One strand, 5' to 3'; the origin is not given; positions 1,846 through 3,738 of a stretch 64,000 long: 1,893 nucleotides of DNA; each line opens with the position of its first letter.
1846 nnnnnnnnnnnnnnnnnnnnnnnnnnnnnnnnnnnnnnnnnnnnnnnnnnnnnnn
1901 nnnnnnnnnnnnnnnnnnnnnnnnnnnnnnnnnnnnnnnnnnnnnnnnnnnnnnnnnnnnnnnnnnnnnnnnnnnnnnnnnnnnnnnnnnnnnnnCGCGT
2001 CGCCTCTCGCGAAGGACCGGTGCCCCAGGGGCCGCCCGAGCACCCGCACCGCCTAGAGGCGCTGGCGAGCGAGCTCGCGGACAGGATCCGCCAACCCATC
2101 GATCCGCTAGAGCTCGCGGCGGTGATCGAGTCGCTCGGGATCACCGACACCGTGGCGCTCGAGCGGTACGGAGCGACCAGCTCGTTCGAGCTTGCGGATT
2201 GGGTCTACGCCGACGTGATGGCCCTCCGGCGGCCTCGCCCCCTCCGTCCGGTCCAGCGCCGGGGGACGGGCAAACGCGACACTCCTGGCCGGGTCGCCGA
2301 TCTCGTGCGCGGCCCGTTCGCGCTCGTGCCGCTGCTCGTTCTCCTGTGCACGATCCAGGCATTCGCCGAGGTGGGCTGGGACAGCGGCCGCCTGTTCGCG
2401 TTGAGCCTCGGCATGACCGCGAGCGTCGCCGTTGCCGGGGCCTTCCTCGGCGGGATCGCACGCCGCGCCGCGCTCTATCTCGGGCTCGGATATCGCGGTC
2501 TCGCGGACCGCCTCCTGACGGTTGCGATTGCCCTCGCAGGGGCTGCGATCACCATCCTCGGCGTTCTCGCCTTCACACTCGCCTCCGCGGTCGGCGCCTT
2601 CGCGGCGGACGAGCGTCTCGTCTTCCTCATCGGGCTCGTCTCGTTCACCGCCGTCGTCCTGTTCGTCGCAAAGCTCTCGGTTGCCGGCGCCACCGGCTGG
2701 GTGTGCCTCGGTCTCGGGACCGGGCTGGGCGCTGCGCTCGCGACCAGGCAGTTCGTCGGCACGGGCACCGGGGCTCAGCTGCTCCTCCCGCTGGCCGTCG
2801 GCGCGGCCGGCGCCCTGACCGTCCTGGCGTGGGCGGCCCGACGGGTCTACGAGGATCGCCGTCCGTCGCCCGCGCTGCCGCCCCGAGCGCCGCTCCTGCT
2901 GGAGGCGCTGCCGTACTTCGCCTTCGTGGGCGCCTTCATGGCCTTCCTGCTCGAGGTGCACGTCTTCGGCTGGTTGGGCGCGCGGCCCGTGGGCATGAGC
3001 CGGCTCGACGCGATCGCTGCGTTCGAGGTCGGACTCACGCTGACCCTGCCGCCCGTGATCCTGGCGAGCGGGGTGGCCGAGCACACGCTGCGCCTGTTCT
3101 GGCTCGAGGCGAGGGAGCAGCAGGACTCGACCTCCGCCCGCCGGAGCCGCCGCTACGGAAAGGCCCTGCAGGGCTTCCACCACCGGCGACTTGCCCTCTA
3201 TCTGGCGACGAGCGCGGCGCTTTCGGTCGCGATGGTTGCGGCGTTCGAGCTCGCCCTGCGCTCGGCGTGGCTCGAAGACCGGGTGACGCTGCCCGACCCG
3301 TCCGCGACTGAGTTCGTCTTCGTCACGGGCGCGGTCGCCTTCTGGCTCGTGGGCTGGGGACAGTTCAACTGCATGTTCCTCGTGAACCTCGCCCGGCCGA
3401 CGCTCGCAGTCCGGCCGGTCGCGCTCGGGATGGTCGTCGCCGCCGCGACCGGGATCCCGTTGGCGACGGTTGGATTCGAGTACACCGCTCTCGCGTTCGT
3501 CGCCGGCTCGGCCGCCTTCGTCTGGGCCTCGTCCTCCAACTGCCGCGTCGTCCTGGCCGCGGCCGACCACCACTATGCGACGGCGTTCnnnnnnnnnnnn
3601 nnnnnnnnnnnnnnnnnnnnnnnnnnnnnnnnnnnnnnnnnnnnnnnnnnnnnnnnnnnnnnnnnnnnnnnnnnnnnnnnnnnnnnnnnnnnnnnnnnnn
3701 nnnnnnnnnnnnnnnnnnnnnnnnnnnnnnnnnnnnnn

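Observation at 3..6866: Compact Pel / galactosaminogalactan-like exopolysaccharide locus with adjacent HD-GYP protein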

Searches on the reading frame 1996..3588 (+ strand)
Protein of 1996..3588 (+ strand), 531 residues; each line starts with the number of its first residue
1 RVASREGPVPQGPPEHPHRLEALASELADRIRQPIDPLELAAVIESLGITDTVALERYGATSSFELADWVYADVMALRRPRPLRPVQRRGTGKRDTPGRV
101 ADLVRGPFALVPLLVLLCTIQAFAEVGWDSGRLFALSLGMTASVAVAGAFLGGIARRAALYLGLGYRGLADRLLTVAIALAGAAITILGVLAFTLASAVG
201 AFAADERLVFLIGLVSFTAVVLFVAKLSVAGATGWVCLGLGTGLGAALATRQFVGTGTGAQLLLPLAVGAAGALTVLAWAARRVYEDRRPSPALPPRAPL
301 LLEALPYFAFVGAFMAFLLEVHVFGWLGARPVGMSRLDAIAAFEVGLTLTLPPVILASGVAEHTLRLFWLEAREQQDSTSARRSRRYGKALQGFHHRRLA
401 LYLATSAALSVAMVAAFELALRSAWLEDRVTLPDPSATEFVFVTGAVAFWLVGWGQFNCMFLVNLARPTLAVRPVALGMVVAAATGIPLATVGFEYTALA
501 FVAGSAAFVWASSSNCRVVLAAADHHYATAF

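Call 10: search_protein_families(library=pfam, proteins=[window:1996-3588:+], max_evalue=10)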
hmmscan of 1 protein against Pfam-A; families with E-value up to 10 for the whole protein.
window:1996-3588:+ (531 aa): 0 families

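Call 37: search_protein_families(library=pfam, alignment_id=A2, max_evalue=1)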
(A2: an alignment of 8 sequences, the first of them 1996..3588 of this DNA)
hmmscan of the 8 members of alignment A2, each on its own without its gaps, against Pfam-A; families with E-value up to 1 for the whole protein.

A. member 1, window:1996-3588:+ (531 aa): 0 families

B. families by the number of members that match (of 8 scanned): 4 families
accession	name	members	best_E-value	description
PF16933.10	PelG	4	5.3e-07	Putative exopolysaccharide Exporter (EPS-E)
PF24283.1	DUF7471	1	0.012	Family of unknown function (DUF7471)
PF20082.4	DUF6476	1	0.13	Family of unknown function (DUF6476)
PF11712.13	Vma12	1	0.49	Endoplasmic reticulum-based factor for assembly of V-ATPase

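Call 38: search_solved_structures(query=A2, max_evalue=10)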
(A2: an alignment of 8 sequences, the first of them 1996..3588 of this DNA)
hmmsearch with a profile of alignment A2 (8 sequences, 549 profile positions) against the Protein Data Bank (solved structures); distinct sequences matched with E-value up to 10: 8.
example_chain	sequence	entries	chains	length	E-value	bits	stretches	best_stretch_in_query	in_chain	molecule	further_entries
6j5i_G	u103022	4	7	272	0.077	14.8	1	46-105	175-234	ATP synthase subunit gamma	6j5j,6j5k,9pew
9bxu_G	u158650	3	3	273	0.078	14.8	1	46-105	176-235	ATP synthase subunit gamma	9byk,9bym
9pex_G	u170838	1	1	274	0.078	14.8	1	46-105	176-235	ATP synthase subunit gamma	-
8h9e_G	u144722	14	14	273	0.33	12.8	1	46-105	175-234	ATP synthase subunit gamma, mitochondrial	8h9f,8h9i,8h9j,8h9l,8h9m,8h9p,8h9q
1bmf_G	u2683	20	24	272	0.85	11.4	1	47-105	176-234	BOVINE MITOCHONDRIAL F1-ATPASE | ATP SYNTHASE GAMMA CHAIN | BOVINE MITOCHONDRIAL F1-ATPASE SUBUNIT GAMMA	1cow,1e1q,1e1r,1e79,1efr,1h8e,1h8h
2jdi_G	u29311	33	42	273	0.86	11.4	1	47-105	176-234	ATP SYNTHASE GAMMA CHAIN | ATP SYNTHASE SUBUNIT GAMMA, MITOCHONDRIAL | ATP synthase F(1) complex subunit gamma, mitochondrial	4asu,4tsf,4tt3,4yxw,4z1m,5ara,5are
6tt7_G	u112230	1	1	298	0.99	11.2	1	47-104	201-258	ATP synthase subunit gamma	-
2w6e_G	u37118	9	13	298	0.99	11.2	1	47-104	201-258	ATP SYNTHASE SUBUNIT GAMMA, MITOCHONDRIAL | ATP synthase F(1) complex subunit gamma, mitochondrial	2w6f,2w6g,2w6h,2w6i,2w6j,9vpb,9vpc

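Call 64: predict_structure(alignment_id=A3)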
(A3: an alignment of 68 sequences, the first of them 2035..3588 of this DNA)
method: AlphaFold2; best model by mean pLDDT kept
length: 518 residues; sequences in the alignment: 68
mean_pLDDT: 92.3   pTM: 0.88
mean pLDDT of the five models: 92.3, 91.1, 90.0, 89.8, 88.9
residues with pLDDT >= 90: 422; 70-90: 74; 50-70: 13; < 50: 9
segments of 3 or more residues with pLDDT < 50: 74-79
pLDDT, mean of each block of 10 residues (from residue 1): 84 86 85 95 95 95 74 47 75 93 92 89 94 96 95 95 97 95 93 93 95 95 97 93 77 94 98 90 95 98 97 95 94 96 96 94 87 95 98 98 97 89 96 98 98 97 98 98 98 99 96 86
secondary structure, 60 per line:
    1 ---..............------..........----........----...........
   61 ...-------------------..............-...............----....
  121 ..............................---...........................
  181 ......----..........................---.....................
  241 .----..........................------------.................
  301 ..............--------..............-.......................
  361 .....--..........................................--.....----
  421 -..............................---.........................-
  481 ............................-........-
elements in order: H4-17 H24-33 H38-45 H50-63 H83-96 H98-112 H117-150 H154-186 H191-216 H220-241 H246-271 H284-314 H323-336 H338-365 H368-409 H412-416 H422-451 H455-479 H481-508 H510-517

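Call 66: fold_search(model_id=the predicted structure, library=pdb)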
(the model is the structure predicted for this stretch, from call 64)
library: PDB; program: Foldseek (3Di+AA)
matches with E <= 10: 211; with E <= 0.001: 30
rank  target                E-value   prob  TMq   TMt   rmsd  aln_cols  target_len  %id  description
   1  3w4t                  7.5e-06  1.00  0.56  0.64   5.8       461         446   16  Crystal structure of MATE P26A mutant (released 2013-04-03)
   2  6gwh                  1.9e-05  1.00  0.57  0.65   5.8       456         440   14  Outward-facing conformation of a multidrug resistance MATE family transporter of the MOP superfamily. (released 2019-06-05)
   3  4mlb_A                2.1e-05  1.00  0.56  0.62   6.0       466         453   14  Reverse polarity of binding pocket suggests different function of a MOP superfamily transporter from Pyrococcus furios (released 2013-09-25)
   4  3vvn                  2.4e-05  1.00  0.54  0.62   6.1       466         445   17  Crystal structure of MATE in the straight conformation (released 2013-04-03)
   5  6hfb_D                2.7e-05  1.00  0.56  0.63   6.0       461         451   14  Outward-facing conformation of a multidrug resistance MATE family transporter of the MOP superfamily. (released 2019-06-12)
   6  3wbn_A                2.9e-05  1.00  0.55  0.61   5.8       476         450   14  Crystal structure of MATE in complex with MaL6 (released 2013-06-12)
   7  3vvo                  3.3e-05  1.00  0.59  0.66   5.5       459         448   15  Crystal structure of MATE in the bent conformation (released 2013-04-03)
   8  3vvs_A                5.5e-05  1.00  0.55  0.62   6.1       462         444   14  Crystal structure of MATE in complex with MaD3S (released 2013-04-03)
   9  6fhz                  8.1e-05  1.00  0.53  0.60   6.9       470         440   14  Inward-facing conformation of a multidrug resistance MATE family transporter of the MOP superfamily. (released 2019-05-08)
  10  9g95_A                8.5e-05  1.00  0.57  0.68   5.8       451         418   16  Lipid III flippase WzxE with NB10 nanobody in outward-facing conformation at 2.7552 A (released 2025-01-22)
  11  4mlb_C                8.8e-05  1.00  0.56  0.62   5.9       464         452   14  Reverse polarity of binding pocket suggests different function of a MOP superfamily transporter from Pyrococcus furios (released 2013-09-25)
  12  4mlb_B                1.2e-04  1.00  0.55  0.61   6.2       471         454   15  Reverse polarity of binding pocket suggests different function of a MOP superfamily transporter from Pyrococcus furios (released 2013-09-25)
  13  5yck                  1.3e-04  1.00  0.59  0.66   5.4       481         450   12  Crystal structure of a MATE family protein derived from Camelina sativa at 2.3 angstrom (released 2017-09-27)
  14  9g9p_A                1.7e-04  1.00  0.49  0.60   6.9       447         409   15  Lipid III flippase WzxE with NB10 and NB7 nanobodies in inward-facing conformation - crystal 2 (released 2025-01-22)
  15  9g9n_A                2.0e-04  1.00  0.42  0.50   8.3       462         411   15  Lipid III flippase WzxE with NB10 and NB7 nanobodies in inward-facing conformation - crystal 1 (released 2025-01-22)
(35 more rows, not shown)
